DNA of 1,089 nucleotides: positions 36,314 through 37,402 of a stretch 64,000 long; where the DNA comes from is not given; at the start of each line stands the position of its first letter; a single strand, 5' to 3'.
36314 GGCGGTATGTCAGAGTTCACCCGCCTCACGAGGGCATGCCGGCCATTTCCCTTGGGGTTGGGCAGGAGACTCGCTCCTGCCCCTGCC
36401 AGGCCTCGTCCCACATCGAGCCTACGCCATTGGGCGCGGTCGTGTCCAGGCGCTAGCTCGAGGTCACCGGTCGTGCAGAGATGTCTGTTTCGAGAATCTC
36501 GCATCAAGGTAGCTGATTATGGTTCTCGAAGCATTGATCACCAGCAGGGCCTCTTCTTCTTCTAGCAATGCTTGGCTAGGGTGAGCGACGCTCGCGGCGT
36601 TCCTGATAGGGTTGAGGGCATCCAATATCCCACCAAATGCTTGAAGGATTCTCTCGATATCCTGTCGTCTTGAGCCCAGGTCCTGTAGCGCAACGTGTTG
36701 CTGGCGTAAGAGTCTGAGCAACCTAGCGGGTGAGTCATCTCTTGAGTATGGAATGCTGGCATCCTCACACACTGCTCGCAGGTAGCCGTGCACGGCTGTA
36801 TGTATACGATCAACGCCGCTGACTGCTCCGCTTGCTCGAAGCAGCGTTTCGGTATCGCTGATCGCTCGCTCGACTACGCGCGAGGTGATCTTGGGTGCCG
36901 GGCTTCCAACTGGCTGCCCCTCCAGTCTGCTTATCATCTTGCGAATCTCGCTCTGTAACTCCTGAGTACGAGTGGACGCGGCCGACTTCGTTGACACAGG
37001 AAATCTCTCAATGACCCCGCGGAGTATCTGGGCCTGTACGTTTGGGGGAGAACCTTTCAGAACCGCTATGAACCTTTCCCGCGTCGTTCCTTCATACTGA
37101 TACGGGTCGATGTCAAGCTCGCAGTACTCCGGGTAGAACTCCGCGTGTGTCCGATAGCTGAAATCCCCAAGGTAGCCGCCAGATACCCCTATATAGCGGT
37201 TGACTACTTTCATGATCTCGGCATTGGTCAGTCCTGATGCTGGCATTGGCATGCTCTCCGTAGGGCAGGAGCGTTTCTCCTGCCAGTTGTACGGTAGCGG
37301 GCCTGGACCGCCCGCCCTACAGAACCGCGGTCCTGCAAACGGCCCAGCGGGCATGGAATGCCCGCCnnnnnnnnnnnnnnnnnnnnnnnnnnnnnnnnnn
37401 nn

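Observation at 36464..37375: Low-GC island carrying an AbiJ/HEPN-type abortive-infection-like gene, bounded by REP-like palindromes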

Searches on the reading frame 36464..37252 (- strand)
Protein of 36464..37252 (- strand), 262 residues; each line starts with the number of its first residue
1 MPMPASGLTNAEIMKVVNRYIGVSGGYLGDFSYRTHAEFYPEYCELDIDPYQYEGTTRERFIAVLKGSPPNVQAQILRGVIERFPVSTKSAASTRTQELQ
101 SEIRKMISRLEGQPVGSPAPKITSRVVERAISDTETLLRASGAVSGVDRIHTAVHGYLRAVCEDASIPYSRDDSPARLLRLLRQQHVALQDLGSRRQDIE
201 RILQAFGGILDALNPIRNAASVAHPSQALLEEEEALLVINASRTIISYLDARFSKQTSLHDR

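Call 4: search_protein_families(library=pfam, proteins=[window:36464-37252:-], max_evalue=1)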
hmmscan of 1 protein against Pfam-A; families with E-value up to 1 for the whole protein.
window:36464-37252:- (262 aa): 3 families
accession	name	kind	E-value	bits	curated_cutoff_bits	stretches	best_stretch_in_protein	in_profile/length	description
PF14355.11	Abi_C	-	2.1e-13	50.6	24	1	181-249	3-81/83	Abortive infection C-terminus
PF12213.14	Dpoe2NT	-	0.21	12.4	24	1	93-133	34-72/73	DNA polymerases epsilon N terminal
PF00533.33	BRCT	-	0.29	11.8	21.3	0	181-210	5-35/78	BRCA1 C Terminus (BRCT) domain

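Call 5: search_protein_families(library=padloc, proteins=[window:36464-37252:-], max_evalue=1)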
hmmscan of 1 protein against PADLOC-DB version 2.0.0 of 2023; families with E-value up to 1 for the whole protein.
window:36464-37252:- (262 aa): 1 family
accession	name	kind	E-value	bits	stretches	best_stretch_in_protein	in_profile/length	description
PDLC02347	AbiJ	-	2.5e-05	22.1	1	117-249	140-273/281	AbiJ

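Call 6: search_protein_families(library=ncbifam, proteins=[window:36464-37252:-], max_evalue=1)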
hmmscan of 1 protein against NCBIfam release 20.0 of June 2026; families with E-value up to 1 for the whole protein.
window:36464-37252:- (262 aa): 0 families

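Call 12: find_homologous_proteins(query=window:36464-37252:-)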
Query window:36464-37252:- (262 aa): 1938 proteins with E <= 0.001 among 3582 candidates; the best 120 are listed.
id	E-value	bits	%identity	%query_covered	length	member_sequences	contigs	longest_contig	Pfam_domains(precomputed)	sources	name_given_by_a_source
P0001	3.8e-113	395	72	97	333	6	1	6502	PF14355.13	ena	-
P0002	1.9e-112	393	73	97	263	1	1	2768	PF14355.13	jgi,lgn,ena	-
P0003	1.1e-111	390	70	95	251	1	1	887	PF14355.13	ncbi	-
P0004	1.9e-109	383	69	96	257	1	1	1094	PF14355.13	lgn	-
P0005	9.9e-109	381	69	95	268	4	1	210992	PF14355.13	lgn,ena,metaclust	metaclust:\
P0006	6.4e-108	378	67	98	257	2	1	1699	PF14355.13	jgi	-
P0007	1.1e-107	377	67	95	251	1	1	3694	PF14355.13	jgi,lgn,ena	-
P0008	1.5e-107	377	67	95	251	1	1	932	PF14355.13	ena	-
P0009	1.8e-107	376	70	95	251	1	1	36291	PF14355.13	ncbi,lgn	-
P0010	2.0e-107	376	68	95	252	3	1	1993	PF14355.13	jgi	jgi:hypothetical protein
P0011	2.7e-107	376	68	95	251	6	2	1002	PF14355.13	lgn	-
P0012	5.5e-107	375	67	95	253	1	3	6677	PF14355.13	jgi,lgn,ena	-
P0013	1.3e-106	374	67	95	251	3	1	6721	PF14355.13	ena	-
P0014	4.7e-106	372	67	95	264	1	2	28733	PF14355.13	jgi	jgi:hypothetical protein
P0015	5.2e-106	372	67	95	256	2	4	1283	PF14355.13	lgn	-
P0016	1.1e-105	371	68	95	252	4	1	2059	PF14355.13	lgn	-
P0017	1.1e-105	370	68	95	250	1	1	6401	PF14355.13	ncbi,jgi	jgi:hypothetical protein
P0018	3.6e-105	369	67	95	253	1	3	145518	PF14355.13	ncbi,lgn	-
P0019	4.0e-105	369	66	95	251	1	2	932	PF14355.13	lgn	-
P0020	4.3e-105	369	66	95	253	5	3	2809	PF14355.13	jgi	jgi:hypothetical protein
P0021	4.9e-105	368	65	95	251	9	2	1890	PF14355.13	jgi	jgi:hypothetical protein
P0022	5.0e-105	368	67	95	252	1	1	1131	PF14355.13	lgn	-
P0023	5.3e-105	368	67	95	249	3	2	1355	PF14355.13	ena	-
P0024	6.2e-105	368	66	97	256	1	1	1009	PF14355.13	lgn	-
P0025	8.1e-105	368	66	95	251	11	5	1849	PF14355.13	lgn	-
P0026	1.4e-104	367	67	95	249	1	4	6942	PF14355.13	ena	-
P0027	1.9e-104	366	66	95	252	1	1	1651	PF14355.13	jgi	-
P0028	2.6e-104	366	65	95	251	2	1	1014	PF14355.13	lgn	-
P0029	3.7e-104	366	68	92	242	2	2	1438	PF14355.13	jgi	jgi:hypothetical protein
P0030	3.8e-104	366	64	95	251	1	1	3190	PF14355.13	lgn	-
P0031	4.9e-104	365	64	95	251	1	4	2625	PF14355.13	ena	-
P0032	5.9e-104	365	65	94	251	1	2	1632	PF14355.13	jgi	jgi:hypothetical protein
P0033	8.8e-104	364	66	97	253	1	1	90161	PF14355.13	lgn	-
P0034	9.4e-104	364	64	95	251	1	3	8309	PF14355.13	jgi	jgi:hypothetical protein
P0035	1.4e-103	364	65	95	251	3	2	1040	PF14355.13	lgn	-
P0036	1.7e-103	363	63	96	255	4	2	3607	PF14355.13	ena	-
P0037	2.7e-103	363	67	95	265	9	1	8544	PF14355.13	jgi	-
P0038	3.2e-103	362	65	95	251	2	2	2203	PF14355.13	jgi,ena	-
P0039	3.8e-103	362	65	95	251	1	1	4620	PF14355.13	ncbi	-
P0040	4.4e-103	362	65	95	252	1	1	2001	PF14355.13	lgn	-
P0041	1.4e-102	360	67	95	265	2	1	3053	PF14355.13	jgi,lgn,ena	-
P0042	1.4e-102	360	65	95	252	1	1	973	PF14355.13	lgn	-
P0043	1.5e-102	360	66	94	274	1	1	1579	PF14355.13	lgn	-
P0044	4.5e-102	359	67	92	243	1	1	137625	PF14355.13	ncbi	-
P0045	5.0e-102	359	63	95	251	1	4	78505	PF14355.13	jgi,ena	-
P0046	1.3e-101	357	64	95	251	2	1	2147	PF14355.13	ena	-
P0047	1.8e-101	357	65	95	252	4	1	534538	PF14355.13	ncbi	ncbi:MAG: abortive infection family protein [Anaerolineales bacterium]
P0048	2.0e-101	357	66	95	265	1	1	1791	PF14355.13,PF05168.20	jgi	jgi:hypothetical protein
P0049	3.6e-101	356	67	95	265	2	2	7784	PF14355.13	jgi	jgi:Abortive infection C-terminus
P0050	4.9e-101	355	64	95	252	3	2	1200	PF14355.13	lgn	-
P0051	1.7e-100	354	64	95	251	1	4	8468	PF14355.13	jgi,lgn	jgi:hypothetical protein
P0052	1.9e-100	353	64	95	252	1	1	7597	PF14355.13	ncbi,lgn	-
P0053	2.7e-100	353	65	95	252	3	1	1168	PF14355.13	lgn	-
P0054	2.8e-100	353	65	95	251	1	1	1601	PF14355.13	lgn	-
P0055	3.9e-100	352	65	95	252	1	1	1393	PF14355.13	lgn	-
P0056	5.6e-100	352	63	95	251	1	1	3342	PF14355.13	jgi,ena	-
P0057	6.9e-100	352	63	94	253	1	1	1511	PF14355.13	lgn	-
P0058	9.0e-100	351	61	95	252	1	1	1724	PF14355.13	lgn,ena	-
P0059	1.0e-99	351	66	95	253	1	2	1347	PF14355.13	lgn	-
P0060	1.2e-99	351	64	95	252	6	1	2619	PF14355.13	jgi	jgi:Abortive infection C-terminus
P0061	2.3e-99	350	63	95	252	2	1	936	PF14355.13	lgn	-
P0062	2.4e-99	350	66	92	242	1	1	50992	PF14355.13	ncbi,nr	ncbi:MAG: abortive infection family protein [Anaerolineales bacterium]|nr:abortive infection family 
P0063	2.6e-99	350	63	95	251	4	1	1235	PF14355.13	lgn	-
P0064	4.7e-99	349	63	95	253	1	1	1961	PF14355.13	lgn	-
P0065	5.3e-99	349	64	95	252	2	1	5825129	PF14355.13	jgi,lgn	jgi:hypothetical protein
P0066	8.3e-99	348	64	95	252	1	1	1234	PF14355.13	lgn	-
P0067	1.0e-98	348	63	95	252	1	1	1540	PF14355.13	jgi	jgi:hypothetical protein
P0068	1.1e-98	348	64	96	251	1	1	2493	PF14355.13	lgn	-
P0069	1.2e-98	348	64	95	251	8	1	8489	PF14355.13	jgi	-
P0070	1.3e-98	347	66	92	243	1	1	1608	PF14355.13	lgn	-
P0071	1.6e-98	347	65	95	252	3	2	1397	PF14355.13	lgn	-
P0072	1.8e-98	347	62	95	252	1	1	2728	PF14355.13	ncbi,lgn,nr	ncbi:MAG: abortive infection family protein [Planctomycetes bacterium]|nr:abortive infection family 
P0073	2.0e-98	347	63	95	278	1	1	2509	PF14355.13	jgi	jgi:hypothetical protein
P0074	2.6e-98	346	63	95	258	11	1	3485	PF14355.13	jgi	jgi:hypothetical protein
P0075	2.8e-98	346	63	94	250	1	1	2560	PF14355.13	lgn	-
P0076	4.8e-98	346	66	95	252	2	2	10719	PF14355.13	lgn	-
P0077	9.7e-98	345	65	95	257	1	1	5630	PF14355.13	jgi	jgi:hypothetical protein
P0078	1.2e-97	344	63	92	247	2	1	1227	PF14355.13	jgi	-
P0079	1.5e-97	344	62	96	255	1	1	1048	PF14355.13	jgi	jgi:Abortive infection C-terminus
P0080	3.5e-97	343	63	94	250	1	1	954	PF14355.13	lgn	-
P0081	4.2e-97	342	61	95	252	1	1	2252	PF14355.13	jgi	jgi:hypothetical protein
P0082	6.2e-97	342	64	96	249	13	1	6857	PF14355.13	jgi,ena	-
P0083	7.6e-97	342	63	95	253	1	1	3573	PF14355.13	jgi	jgi:hypothetical protein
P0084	1.2e-96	341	64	96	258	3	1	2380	PF14355.13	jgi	jgi:hypothetical protein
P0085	1.2e-96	341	64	95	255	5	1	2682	PF14355.13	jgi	jgi:hypothetical protein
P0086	1.3e-96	341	64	95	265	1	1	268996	PF14355.13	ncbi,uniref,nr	ncbi:abortive infection family protein [Crocosphaera sp. XPORK-15E]|uniref:abortive infection family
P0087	2.0e-96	340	61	95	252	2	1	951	PF14355.13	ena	-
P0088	2.4e-96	340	63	95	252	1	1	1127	PF14355.13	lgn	-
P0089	2.6e-96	340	63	95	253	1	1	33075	PF14355.13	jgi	jgi:hypothetical protein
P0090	6.4e-96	339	65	94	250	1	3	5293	PF14355.13,PF05168.20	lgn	-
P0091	7.3e-96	338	64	94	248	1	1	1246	PF14355.13,PF05168.20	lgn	-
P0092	7.3e-96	338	63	95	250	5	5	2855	PF14355.13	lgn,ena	-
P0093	1.0e-95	338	60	95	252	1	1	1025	PF14355.13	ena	-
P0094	1.0e-95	338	64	95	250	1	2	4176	PF14355.13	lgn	-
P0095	1.0e-95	338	59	95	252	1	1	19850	PF14355.13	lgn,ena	-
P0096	2.1e-95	337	65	92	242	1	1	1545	PF14355.13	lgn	-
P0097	3.0e-95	336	63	96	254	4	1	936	PF14355.13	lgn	-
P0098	9.3e-95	335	62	95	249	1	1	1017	PF14355.13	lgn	-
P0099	9.4e-95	335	61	95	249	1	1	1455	PF14355.13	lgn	-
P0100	1.2e-94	334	64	95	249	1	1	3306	PF14355.13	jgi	jgi:hypothetical protein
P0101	1.3e-94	334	61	95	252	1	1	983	PF14355.13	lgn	-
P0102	1.5e-94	334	59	94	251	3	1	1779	PF14355.13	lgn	-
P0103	2.2e-94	334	61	95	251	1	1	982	PF14355.13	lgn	-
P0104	2.7e-94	333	60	95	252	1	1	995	PF14355.13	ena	-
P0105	3.7e-94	333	58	95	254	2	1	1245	PF14355.13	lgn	-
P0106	4.0e-94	333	60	97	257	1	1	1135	PF14355.13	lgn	-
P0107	4.8e-94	332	61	95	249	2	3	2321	PF14355.13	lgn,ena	-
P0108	1.2e-93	331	61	94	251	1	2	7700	PF14355.13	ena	-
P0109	1.8e-93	331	61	95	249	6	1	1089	PF14355.13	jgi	jgi:hypothetical protein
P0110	2.4e-93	330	59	96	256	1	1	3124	PF14355.13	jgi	jgi:hypothetical protein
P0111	3.7e-93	330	61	95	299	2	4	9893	PF14355.13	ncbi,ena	-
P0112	6.9e-93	329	63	95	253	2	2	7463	PF14355.13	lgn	-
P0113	6.9e-93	329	66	84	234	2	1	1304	PF14355.13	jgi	jgi:hypothetical protein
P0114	1.2e-92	328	61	95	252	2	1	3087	PF14355.13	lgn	-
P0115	1.4e-92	328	61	95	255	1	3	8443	PF14355.13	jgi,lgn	-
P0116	1.8e-92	327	63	95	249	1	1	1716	PF14355.13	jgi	jgi:hypothetical protein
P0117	2.0e-92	327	61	95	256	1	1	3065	PF14355.13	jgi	jgi:hypothetical protein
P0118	4.2e-92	326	63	89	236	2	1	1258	PF14355.13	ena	-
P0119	5.2e-92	326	60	98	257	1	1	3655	PF14355.13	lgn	-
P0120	7.9e-92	325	61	95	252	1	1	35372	PF14355.13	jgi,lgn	jgi:hypothetical protein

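Call 17: find_encoding_contigs(protein=window:36464-37252:-, flank=10000)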
Protein window:36464-37252:- (262 aa): no gene with exactly this product is on record in the collection.

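Call 19: find_encoding_contigs(protein=P0005, flank=8000, max_places=3)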
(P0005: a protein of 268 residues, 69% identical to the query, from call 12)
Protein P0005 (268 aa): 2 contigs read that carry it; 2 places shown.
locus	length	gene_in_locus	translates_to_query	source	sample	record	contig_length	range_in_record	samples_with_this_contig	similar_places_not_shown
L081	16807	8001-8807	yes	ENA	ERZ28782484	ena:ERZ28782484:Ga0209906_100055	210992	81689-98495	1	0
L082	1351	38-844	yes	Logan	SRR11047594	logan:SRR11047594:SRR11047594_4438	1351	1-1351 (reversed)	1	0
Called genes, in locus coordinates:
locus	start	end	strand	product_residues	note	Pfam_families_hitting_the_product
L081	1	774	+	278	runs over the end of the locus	PF19308:CRISPR_Cas6_N, PF10040:CRISPR_Cas6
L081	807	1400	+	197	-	PF01930:Cas_Cas4, PF12705:PDDEXK_1 (weak)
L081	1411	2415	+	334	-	PF01867:Cas_Cas1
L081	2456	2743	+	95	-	PF09827:CRISPR_Cas2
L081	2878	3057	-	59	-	-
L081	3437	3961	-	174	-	-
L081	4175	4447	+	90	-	-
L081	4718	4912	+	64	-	-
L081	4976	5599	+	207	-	PF05685:Uma2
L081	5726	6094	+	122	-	-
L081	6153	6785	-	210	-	-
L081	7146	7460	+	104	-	PF27070:HTH_Rpn_C (weak)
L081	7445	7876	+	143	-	PF02452:PemK_toxin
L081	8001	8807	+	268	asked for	PF14355:Abi_C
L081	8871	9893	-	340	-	PF08240:ADH_N, PF16912:Glu_dehyd_C, PF00107:ADH_zinc_N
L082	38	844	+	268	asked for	PF14355:Abi_C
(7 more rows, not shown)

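Call 20: find_encoding_contigs(protein=P0047, flank=8000, max_places=3)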
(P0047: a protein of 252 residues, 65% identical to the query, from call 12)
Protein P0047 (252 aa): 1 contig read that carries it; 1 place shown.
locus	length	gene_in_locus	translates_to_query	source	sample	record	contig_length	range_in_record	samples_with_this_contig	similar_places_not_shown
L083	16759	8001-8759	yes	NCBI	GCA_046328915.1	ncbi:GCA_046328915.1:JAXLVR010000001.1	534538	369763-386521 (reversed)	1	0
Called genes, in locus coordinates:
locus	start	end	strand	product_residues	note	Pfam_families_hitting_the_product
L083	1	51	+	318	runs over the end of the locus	-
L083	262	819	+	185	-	-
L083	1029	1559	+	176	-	-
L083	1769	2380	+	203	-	PF00300:His_Phos_1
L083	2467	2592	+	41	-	-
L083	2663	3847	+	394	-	-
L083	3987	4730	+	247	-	PF02517:Rce1-like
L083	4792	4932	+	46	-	-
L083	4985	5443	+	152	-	PF20358:DUF6653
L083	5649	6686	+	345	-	PF14022:DUF4238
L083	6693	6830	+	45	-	-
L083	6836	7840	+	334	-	PF12358:DUF3644, PF18740:EC042_2821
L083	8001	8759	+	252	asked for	PF14355:Abi_C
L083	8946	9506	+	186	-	-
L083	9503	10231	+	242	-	-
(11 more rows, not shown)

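Call 21: find_encoding_contigs(protein=P0065, flank=6000, max_places=2)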
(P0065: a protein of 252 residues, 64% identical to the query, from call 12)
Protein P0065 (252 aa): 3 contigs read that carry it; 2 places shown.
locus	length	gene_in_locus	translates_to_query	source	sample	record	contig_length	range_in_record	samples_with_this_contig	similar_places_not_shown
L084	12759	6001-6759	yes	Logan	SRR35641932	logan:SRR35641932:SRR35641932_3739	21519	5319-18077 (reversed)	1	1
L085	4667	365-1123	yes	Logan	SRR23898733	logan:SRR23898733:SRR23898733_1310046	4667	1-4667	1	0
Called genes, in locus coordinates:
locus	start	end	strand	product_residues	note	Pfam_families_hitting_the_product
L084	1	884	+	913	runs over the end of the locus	PF00515:TPR_1 (faint), PF07719:TPR_2 (faint), PF13176:TPR_7 (faint), PF13181:TPR_8 (faint), PF13374:TPR_10 (faint), PF13424:TPR_12 (weak), PF13424:TPR_12, PF12770:CHAT, +1 more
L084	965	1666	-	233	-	PF18735:HEPN_RiboL-PSP, PF18737:HEPN_MAE_28990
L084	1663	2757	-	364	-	PF03235:GmrSD_N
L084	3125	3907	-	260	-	PF01553:Acyltransferase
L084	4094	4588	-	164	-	PF00383:dCMP_cyt_deam_1, PF14437:MafB19-deam, PF14439:Bd3614-deam (weak)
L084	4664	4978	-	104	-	PF00462:Glutaredoxin, PF13417:GST_N_3 (weak), PF13409:GST_N_2 (weak)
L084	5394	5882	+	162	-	-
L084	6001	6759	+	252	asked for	PF14355:Abi_C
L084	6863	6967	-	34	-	-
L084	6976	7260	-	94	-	PF15738:YafQ_toxin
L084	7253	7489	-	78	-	-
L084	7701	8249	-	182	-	PF05685:Uma2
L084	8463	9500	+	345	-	PF03320:FBPase_glpX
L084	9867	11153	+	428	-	PF05201:GlutR_N, PF01488:Shikimate_DH, PF00745:GlutR_dimer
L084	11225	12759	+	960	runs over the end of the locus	PF03699:UPF0182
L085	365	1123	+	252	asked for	PF14355:Abi_C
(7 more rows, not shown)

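Call 22: find_encoding_contigs(protein=P0086, flank=6000, max_places=2)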
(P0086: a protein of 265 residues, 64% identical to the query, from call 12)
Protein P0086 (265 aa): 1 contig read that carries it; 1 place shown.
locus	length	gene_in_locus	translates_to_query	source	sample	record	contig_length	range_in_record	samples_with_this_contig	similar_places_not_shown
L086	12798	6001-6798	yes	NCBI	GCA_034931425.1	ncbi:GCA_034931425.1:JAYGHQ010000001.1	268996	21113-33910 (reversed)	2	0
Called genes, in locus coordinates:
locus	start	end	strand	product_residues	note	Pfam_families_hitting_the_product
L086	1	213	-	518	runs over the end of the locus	PF03544:TonB_C (weak)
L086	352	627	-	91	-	-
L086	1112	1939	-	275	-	PF01716:MSP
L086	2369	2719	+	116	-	-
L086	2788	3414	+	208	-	PF05685:Uma2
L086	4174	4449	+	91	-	PF14384:BrnA_antitoxin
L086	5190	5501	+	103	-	-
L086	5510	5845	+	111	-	-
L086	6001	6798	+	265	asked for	PF14355:Abi_C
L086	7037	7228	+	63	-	-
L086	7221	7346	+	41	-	-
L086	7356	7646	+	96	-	PF21716:dnstrm_HI1420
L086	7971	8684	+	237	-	PF01209:Ubie_methyltran, PF13489:Methyltransf_23, PF13847:Methyltransf_31, PF08241:Methyltransf_11, PF08242:Methyltransf_12, PF13649:Methyltransf_25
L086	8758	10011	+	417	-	PF04286:DUF445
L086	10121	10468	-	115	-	-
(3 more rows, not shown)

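Call 23: find_encoding_contigs(protein=P0018, flank=6000, max_places=2)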
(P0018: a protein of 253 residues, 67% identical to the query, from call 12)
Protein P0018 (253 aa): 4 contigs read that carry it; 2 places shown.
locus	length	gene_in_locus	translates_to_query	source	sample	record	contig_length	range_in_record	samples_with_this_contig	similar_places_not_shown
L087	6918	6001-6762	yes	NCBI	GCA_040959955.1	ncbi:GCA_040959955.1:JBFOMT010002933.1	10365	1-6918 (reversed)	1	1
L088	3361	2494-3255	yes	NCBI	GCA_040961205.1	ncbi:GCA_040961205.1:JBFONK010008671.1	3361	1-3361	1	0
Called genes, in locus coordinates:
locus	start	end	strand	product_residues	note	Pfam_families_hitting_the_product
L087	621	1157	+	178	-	PF13238:AAA_18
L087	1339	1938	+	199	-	-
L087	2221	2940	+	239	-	-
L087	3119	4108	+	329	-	PF13646:HEAT_2 (weak), PF03130:HEAT_PBS (faint), PF02985:HEAT (faint), PF13646:HEAT_2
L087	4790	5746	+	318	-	-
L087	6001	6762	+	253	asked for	PF14355:Abi_C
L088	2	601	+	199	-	?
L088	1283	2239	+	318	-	-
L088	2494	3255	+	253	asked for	PF14355:Abi_C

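Call 24: find_encoding_contigs(protein=P0033, flank=6000, max_places=2)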
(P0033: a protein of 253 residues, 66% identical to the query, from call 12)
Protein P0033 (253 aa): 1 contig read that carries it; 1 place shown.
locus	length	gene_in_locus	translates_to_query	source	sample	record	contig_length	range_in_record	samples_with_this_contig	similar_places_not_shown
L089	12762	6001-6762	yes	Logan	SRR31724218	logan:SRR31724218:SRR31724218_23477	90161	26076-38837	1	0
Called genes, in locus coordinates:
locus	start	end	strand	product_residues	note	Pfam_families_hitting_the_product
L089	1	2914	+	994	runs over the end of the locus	PF04851:ResIII, PF00270:DEAD (weak), PF19778:RE_endonuc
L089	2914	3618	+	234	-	-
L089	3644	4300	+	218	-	PF26468:GIY_YIG_3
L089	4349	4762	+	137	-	-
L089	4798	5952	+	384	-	PF00656:Peptidase_C14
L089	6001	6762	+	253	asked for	PF14355:Abi_C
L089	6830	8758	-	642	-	PF00270:DEAD, PF04851:ResIII, PF00271:Helicase_C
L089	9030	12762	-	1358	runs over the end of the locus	PF19587:DUF6094, PF00271:Helicase_C (weak)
